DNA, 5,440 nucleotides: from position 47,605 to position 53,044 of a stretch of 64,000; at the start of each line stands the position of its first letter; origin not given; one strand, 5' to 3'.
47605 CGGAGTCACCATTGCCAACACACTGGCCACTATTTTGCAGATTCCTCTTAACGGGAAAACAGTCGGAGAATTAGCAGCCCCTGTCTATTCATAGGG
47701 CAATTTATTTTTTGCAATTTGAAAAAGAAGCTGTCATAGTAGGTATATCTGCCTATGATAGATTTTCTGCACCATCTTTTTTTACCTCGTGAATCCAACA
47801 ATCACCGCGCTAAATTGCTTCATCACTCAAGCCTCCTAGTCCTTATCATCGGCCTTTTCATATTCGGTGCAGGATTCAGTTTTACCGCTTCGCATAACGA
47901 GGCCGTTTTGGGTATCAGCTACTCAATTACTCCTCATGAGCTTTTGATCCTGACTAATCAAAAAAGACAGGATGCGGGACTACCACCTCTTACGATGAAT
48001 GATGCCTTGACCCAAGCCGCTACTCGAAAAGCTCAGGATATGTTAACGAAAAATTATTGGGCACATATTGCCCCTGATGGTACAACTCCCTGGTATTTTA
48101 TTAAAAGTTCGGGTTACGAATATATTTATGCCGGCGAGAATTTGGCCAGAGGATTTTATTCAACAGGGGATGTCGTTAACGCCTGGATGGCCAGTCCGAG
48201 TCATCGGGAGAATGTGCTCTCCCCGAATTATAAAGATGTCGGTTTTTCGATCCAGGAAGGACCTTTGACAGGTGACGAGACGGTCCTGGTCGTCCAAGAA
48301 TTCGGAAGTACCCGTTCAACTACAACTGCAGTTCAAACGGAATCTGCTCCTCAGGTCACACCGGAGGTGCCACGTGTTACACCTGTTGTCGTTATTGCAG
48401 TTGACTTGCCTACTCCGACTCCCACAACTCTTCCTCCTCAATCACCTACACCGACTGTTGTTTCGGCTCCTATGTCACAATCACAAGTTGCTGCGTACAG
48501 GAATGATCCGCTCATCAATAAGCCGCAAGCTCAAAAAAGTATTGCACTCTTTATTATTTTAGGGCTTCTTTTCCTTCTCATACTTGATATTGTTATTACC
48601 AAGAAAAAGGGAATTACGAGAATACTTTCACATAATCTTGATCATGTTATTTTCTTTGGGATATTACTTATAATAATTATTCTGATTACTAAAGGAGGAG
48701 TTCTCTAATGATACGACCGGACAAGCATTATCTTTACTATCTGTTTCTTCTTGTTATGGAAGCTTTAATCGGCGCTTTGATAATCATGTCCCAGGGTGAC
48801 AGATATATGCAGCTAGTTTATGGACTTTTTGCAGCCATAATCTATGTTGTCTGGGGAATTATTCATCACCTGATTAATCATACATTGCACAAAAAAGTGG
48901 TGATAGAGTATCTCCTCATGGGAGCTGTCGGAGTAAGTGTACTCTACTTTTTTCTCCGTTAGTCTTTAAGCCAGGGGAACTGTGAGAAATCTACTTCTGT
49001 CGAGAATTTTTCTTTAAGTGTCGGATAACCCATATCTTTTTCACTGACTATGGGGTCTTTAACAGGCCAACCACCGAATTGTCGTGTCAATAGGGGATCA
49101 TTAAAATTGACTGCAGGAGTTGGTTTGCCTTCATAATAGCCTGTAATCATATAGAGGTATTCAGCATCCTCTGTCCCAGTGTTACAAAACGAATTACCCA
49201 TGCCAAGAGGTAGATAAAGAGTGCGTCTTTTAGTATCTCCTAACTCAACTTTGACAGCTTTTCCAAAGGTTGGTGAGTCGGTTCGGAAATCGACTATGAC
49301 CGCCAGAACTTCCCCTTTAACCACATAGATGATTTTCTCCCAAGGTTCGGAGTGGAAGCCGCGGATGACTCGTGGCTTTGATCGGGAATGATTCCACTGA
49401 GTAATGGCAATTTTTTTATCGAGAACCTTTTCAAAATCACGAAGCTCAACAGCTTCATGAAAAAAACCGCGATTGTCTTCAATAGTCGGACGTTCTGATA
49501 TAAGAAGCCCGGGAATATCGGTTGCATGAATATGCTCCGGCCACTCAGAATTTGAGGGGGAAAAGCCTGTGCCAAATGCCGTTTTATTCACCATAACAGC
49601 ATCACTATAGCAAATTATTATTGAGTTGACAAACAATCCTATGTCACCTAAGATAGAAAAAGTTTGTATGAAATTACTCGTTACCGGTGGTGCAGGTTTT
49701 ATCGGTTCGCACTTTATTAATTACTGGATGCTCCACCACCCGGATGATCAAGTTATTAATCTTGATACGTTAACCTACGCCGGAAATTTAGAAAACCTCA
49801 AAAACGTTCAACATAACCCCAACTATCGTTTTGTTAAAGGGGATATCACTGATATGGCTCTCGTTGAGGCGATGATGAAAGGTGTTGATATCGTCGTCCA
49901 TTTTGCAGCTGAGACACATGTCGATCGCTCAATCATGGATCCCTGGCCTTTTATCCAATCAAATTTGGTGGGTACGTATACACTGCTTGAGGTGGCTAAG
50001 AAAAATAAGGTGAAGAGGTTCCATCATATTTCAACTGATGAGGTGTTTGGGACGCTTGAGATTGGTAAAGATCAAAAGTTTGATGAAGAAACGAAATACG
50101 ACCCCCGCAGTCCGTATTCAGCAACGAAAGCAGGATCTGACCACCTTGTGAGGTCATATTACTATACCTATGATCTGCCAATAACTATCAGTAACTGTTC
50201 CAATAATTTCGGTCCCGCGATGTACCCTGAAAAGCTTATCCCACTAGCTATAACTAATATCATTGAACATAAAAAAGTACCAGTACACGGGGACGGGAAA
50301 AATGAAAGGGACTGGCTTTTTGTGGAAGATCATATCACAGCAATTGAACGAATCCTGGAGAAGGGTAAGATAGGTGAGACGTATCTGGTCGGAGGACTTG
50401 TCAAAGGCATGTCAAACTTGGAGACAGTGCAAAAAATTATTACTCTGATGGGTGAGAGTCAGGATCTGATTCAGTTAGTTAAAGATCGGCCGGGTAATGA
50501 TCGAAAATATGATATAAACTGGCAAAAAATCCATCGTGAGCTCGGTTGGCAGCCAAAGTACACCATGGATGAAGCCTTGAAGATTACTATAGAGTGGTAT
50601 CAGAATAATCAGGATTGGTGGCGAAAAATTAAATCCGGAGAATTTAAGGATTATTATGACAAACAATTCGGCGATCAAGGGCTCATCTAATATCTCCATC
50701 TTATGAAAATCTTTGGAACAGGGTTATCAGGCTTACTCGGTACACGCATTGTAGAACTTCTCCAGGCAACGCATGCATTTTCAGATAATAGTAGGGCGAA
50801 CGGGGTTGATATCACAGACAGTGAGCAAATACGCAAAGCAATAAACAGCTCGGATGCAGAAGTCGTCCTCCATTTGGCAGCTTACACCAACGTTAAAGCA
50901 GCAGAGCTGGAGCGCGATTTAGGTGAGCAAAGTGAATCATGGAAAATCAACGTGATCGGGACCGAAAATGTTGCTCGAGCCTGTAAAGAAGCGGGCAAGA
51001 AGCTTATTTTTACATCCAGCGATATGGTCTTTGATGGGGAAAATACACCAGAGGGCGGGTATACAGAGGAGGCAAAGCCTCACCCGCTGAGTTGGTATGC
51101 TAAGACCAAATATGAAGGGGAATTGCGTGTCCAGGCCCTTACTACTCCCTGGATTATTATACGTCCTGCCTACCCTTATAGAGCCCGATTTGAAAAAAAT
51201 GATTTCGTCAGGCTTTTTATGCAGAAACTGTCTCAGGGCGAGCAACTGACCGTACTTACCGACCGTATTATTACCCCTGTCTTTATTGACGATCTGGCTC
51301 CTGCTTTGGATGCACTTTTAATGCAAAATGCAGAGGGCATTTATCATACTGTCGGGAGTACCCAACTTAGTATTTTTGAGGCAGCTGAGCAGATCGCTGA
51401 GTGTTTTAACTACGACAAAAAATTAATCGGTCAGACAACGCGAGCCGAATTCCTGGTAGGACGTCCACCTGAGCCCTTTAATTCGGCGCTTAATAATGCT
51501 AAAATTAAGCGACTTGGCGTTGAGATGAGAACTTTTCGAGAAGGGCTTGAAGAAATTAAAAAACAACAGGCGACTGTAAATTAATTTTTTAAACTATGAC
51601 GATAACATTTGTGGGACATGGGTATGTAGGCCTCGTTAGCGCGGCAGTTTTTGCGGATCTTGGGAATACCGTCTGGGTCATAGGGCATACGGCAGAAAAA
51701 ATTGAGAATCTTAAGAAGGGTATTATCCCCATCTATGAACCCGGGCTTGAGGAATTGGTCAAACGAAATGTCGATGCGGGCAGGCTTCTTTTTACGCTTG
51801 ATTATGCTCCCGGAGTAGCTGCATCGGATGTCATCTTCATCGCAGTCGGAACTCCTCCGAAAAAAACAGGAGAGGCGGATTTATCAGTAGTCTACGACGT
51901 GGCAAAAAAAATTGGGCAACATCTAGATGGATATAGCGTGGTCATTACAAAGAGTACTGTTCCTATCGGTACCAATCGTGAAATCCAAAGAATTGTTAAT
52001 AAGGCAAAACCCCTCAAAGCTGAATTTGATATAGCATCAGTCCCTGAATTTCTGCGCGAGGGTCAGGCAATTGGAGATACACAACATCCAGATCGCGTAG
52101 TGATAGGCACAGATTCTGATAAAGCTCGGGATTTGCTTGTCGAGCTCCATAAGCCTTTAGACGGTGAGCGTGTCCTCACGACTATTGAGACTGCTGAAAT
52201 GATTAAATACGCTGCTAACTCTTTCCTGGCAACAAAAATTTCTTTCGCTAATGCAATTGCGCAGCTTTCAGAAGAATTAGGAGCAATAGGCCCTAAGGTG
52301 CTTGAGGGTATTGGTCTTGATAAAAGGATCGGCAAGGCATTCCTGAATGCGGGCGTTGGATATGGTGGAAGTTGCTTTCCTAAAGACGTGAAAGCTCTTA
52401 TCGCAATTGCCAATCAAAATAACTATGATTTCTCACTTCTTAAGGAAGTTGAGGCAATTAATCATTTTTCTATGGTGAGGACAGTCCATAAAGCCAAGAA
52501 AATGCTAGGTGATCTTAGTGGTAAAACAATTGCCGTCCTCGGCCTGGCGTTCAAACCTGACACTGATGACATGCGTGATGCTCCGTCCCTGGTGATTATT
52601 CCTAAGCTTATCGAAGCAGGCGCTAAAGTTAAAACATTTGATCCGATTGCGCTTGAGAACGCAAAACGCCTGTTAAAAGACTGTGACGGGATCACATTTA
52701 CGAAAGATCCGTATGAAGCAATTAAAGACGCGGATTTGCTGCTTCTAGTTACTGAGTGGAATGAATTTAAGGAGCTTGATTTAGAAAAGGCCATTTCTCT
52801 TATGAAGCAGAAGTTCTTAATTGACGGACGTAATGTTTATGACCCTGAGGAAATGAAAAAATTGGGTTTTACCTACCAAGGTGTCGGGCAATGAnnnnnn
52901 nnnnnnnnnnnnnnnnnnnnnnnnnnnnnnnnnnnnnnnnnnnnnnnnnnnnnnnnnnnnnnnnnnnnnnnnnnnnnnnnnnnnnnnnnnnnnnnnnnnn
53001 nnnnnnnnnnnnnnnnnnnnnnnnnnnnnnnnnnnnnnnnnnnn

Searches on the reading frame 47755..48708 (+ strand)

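Call 85: search_protein_families(library=pfam, proteins=[window:47755-48708:+], max_evalue=0.00001)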
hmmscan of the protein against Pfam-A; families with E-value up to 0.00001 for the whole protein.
window:47755-48708:+ (317 aa): 1 family
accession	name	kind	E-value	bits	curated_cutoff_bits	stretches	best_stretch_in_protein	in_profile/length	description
PF00188.32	CAP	-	1.9e-19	71.1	21.1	1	66-181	3-115/117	Cysteine-rich secretory protein family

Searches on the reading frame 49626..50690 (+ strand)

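Call 85: search_protein_families(library=pfam, proteins=[window:49626-50690:+], max_evalue=0.00001)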
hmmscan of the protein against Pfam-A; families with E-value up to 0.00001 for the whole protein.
window:49626-50690:+ (354 aa): 7 families
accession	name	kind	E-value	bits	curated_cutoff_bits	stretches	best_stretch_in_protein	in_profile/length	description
PF16363.11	GDP_Man_Dehyd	-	2.8e-79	267.4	27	1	18-319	1-330/332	GDP-mannose 4,6 dehydratase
PF01370.27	Epimerase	-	2.2e-61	207.8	20.9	1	18-256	2-240/240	NAD dependent epimerase/dehydratase family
PF01073.25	3Beta_HSD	-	1.5e-19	70.6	22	1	18-177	1-159/280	3-beta hydroxysteroid dehydrogenase/isomerase family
PF02719.21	Polysacc_synt_2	-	9.9e-17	61.5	20.2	1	17-140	1-131/293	Polysaccharide biosynthesis protein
PF07993.18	NAD_binding_4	-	2.9e-16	59.8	20.1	1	19-193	1-206/258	Male sterility protein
PF04321.23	RmlD_sub_bind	-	4.4e-12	46.1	27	1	15-178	1-139/287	RmlD substrate binding domain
PF13460.12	NAD_binding_10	-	3.4e-09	37.2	27.2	1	50-177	24-133/184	NAD(P)H-binding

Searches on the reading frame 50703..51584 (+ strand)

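Call 85: search_protein_families(library=pfam, proteins=[window:50703-51584:+], max_evalue=0.00001)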
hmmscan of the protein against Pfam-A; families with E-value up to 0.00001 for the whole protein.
window:50703-51584:+ (293 aa): 7 families
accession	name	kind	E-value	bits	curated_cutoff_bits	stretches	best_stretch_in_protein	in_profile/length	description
PF04321.23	RmlD_sub_bind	-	3.1e-59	200.8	27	1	1-288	1-284/287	RmlD substrate binding domain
PF01370.27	Epimerase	-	1.8e-21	77.1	20.9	1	6-211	4-230/240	NAD dependent epimerase/dehydratase family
PF01073.25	3Beta_HSD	-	3.3e-12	46.5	22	1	32-143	49-157/280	3-beta hydroxysteroid dehydrogenase/isomerase family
PF16363.11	GDP_Man_Dehyd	-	8.3e-12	45.6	27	1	16-144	39-165/332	GDP-mannose 4,6 dehydratase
PF02719.21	Polysacc_synt_2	-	1.7e-10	41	20.2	1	35-111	61-133/293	Polysaccharide biosynthesis protein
PF07993.18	NAD_binding_4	-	1.2e-07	31.6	20.1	1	49-157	86-206/258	Male sterility protein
PF13460.12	NAD_binding_10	-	6.7e-07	29.8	27.2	1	32-157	43-145/184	NAD(P)H-binding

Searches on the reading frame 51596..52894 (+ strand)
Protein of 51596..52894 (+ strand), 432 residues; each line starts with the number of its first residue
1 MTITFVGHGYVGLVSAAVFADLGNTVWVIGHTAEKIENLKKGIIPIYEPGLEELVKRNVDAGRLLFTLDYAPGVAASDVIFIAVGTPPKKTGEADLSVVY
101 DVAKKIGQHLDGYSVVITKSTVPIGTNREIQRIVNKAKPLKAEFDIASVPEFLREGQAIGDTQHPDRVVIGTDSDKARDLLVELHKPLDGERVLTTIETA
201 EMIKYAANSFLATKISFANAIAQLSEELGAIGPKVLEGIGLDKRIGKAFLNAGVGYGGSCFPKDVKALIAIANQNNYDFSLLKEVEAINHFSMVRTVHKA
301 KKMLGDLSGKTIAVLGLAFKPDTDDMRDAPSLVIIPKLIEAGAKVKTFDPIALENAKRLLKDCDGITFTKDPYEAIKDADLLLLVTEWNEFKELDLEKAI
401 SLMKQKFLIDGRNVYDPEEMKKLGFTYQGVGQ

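Call 85: search_protein_families(library=pfam, proteins=[window:51596-52894:+], max_evalue=0.00001)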
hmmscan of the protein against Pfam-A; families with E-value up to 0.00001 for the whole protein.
window:51596-52894:+ (432 aa): 3 families
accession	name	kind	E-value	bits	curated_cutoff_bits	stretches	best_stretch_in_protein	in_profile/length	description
PF03721.20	UDPG_MGDP_dh_N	-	4e-62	209.6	27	1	1-183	1-186/187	UDP-glucose/GDP-mannose dehydrogenase family, NAD binding domain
PF03720.21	UDPG_MGDP_dh_C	-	4.8e-34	117.3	30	1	313-417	1-103/103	UDP-glucose/GDP-mannose dehydrogenase family, UDP binding domain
PF00984.24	UDPG_MGDP_dh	-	5.8e-34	116.5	25.4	1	198-290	1-93/94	UDP-glucose/GDP-mannose dehydrogenase family, central domain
